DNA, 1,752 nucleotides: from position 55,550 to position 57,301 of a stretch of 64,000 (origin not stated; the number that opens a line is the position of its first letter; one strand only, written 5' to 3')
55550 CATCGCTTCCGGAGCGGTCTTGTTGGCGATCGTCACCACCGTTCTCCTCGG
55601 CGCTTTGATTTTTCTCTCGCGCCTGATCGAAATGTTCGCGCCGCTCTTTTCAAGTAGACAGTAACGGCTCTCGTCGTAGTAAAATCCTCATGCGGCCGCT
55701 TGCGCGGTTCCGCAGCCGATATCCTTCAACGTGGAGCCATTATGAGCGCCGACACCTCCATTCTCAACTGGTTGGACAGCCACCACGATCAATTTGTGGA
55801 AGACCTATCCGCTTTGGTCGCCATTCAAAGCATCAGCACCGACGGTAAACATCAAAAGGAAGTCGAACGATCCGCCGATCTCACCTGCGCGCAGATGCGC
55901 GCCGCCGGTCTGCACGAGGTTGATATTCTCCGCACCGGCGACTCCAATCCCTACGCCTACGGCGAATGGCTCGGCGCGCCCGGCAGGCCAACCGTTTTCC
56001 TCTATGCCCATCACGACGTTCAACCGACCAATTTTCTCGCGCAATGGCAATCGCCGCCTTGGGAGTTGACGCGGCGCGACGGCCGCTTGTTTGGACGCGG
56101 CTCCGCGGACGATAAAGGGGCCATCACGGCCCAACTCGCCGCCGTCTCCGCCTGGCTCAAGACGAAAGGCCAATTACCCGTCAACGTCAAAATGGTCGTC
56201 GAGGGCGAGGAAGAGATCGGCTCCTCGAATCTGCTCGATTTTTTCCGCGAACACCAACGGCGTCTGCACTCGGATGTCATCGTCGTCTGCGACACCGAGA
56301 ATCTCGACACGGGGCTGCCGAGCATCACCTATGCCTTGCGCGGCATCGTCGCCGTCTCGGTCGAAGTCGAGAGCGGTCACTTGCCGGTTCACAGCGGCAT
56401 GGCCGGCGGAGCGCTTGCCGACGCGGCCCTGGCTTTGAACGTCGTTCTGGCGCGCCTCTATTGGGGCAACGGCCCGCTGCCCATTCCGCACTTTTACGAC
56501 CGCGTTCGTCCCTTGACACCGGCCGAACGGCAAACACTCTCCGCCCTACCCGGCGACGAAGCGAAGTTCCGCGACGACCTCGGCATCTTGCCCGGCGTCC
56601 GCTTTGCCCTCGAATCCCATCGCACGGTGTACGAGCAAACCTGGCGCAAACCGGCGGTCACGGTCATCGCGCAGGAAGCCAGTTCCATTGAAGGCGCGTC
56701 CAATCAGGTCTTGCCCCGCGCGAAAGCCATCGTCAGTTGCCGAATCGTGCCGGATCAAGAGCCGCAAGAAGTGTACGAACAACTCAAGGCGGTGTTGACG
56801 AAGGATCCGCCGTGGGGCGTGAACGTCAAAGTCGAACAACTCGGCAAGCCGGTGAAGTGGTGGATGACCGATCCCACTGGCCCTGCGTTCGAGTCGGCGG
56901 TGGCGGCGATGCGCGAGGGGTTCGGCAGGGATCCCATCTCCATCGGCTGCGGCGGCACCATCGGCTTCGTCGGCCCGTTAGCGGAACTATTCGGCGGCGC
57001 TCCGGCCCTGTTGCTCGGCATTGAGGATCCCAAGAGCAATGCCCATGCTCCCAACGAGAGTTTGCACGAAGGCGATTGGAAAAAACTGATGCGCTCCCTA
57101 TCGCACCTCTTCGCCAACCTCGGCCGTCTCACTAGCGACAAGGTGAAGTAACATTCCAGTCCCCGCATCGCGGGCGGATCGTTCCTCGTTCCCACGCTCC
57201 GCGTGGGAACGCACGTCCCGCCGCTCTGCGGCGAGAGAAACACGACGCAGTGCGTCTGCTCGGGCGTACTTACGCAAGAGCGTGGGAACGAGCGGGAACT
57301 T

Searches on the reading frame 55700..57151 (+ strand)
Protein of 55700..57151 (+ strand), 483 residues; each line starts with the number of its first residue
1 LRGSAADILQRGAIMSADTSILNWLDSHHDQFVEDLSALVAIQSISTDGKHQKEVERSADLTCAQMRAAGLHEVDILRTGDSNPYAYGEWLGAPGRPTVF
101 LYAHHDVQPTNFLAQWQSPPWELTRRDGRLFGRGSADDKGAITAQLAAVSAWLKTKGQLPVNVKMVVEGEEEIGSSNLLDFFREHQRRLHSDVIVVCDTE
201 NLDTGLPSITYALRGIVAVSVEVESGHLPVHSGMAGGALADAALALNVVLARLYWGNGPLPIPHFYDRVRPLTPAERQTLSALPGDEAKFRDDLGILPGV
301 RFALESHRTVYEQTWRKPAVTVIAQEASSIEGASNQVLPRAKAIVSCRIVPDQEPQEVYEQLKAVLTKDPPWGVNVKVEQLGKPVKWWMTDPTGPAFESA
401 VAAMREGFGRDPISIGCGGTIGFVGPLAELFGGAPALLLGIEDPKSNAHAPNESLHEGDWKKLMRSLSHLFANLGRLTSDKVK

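Call 92: search_protein_families(library=pfam, proteins=[window:55700-57151:+], max_evalue=0.001)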
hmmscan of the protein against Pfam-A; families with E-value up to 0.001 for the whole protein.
window:55700-57151:+ (483 aa): 2 families
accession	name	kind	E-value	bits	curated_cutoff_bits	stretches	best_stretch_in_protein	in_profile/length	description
PF01546.33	Peptidase_M20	-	7.7e-26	91.7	24.6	1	101-471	2-204/206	Peptidase family M20/M25/M40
PF07687.19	M20_dimer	-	2.1e-05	24.8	21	1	212-372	2-105/107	Peptidase dimerisation domain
